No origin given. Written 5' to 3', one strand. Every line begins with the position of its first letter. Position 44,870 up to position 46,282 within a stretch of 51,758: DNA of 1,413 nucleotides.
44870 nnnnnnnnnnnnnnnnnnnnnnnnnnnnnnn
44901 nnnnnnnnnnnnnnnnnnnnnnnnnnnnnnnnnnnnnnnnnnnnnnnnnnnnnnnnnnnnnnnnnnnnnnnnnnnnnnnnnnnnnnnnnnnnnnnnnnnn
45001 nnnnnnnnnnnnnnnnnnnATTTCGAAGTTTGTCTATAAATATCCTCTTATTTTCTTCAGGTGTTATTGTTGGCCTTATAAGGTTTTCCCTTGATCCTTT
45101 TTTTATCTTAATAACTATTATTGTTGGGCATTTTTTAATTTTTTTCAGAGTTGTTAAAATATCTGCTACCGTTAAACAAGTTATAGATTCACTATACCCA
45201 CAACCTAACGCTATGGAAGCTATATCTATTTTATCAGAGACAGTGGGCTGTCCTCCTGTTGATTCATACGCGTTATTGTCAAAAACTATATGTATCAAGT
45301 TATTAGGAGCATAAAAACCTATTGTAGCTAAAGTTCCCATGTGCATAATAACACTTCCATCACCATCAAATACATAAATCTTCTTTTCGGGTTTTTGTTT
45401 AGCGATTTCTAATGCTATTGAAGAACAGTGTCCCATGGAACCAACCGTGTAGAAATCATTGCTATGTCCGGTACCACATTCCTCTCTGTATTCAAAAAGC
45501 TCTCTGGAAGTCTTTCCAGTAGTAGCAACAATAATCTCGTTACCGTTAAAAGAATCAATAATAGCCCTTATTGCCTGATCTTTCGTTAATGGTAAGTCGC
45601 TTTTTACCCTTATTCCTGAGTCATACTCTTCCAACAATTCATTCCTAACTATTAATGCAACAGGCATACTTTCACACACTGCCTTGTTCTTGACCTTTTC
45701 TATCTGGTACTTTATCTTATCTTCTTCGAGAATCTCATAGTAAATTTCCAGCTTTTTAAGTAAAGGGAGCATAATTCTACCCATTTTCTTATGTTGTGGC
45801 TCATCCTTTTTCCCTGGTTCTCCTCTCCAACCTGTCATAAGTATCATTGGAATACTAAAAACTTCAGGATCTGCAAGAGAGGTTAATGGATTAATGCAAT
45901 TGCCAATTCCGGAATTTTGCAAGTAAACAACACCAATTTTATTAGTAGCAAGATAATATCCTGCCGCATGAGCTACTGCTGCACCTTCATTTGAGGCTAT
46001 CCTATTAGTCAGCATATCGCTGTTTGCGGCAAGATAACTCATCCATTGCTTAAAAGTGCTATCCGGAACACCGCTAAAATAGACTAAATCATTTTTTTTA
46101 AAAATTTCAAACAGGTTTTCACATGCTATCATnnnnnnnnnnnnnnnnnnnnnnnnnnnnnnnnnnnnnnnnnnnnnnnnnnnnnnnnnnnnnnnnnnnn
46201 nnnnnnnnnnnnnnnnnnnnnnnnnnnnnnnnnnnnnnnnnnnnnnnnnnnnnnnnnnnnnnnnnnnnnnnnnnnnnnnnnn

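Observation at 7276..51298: Seven radical SAM enzymes (five B12-binding class B, two SPASM/twitch) in one glycan locus, with no peptide substrate in sight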

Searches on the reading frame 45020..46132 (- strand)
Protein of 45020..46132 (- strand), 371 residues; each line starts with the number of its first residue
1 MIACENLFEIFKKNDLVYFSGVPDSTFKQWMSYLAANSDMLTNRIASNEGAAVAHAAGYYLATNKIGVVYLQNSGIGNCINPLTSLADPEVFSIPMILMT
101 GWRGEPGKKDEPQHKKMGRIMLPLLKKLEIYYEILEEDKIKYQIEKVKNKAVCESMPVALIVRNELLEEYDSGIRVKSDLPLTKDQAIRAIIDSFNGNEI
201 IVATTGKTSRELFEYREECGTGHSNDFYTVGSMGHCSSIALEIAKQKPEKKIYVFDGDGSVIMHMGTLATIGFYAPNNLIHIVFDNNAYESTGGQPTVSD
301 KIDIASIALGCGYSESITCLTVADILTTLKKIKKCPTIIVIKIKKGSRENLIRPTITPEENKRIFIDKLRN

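Call 12: search_protein_families(library=ncbifam, proteins=[window:45020-46132:-], max_evalue=0.001)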
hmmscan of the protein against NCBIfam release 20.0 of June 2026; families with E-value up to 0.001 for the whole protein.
window:45020-46132:- (371 aa): 30 families (the best 25 are shown)
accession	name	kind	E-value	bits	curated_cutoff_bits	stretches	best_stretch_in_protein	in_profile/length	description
TIGR03297.1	Ppyr-DeCO2ase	equivalog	2.1e-133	444.8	312.5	1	18-366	4-357/360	phosphonopyruvate decarboxylase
TIGR03846.1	sulfopy_beta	equivalog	2.7e-38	131.7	221.5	1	186-368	3-180/182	sulfopyruvate decarboxylase subunit beta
NF004813.0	PRK06163.1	equivalog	5.7e-27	94.7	240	1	192-343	23-172/202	hypothetical protein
TIGR03845.1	sulfopyru_alph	equivalog_domain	2.8e-21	76.1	147.95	1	6-164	3-157/160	sulfopyruvate decarboxylase subunit alpha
NF006052.0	PRK08199.1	subfamily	3.2e-10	38.9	539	1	182-289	367-472/559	thiamine pyrophosphate protein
NF005860.0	PRK07789.1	equivalog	5.2e-10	38.3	881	1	45-104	77-134/615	acetolactate synthase large subunit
NF004710.0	PRK06048.1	equivalog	9.6e-10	37.5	976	1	5-103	12-106/561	acetolactate synthase large subunit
NF005584.0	PRK07282.1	equivalog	2.4e-09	36.3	970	1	42-126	50-133/566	acetolactate synthase large subunit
NF006524.0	PRK08978.1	equivalog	4.3e-09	35.2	738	1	41-101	39-97/548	acetolactate synthase 2 catalytic subunit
NF006319.0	PRK08527.1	equivalog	6.1e-09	34.8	905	0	230-287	414-470/565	acetolactate synthase large subunit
NF005409.0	PRK06965.1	equivalog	8.9e-09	34.3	1035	0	7-101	27-118/587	acetolactate synthase 3 catalytic subunit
TIGR04377.1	myo_inos_iolD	equivalog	9.2e-09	34.5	715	1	180-291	389-499/616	3D-(3,5/4)-trihydroxycyclohexane-1,2-dione acylhydrolase (decyclizing)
NF006016.1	PRK08155.1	equivalog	1e-08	34.1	870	1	230-288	408-465/554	acetolactate synthase large subunit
TIGR00118.1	acolac_lg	equivalog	1.1e-08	34.1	538.35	1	38-101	36-97/557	biosynthetic-type acetolactate synthase large subunit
NF005228.0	PRK06725.1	equivalog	1.8e-08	33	991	1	35-125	48-137/571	acetolactate synthase large subunit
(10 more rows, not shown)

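Call 13: search_protein_families(library=pfam, proteins=[window:45020-46132:-], max_evalue=1)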
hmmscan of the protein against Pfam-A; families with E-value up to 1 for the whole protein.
window:45020-46132:- (371 aa): 3 families
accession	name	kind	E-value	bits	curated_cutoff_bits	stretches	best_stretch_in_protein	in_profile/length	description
PF02775.26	TPP_enzyme_C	-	2.8e-14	53.6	21.9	1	222-341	19-149/151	Thiamine pyrophosphate enzyme, C-terminal TPP binding domain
PF02776.23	TPP_enzyme_N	-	4.1e-13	49.6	26.8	1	6-109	6-106/119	Thiamine pyrophosphate enzyme, N-terminal TPP binding domain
PF00291.31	PALP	-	0.16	11.7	35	1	191-264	130-199/295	Pyridoxal-phosphate dependent enzyme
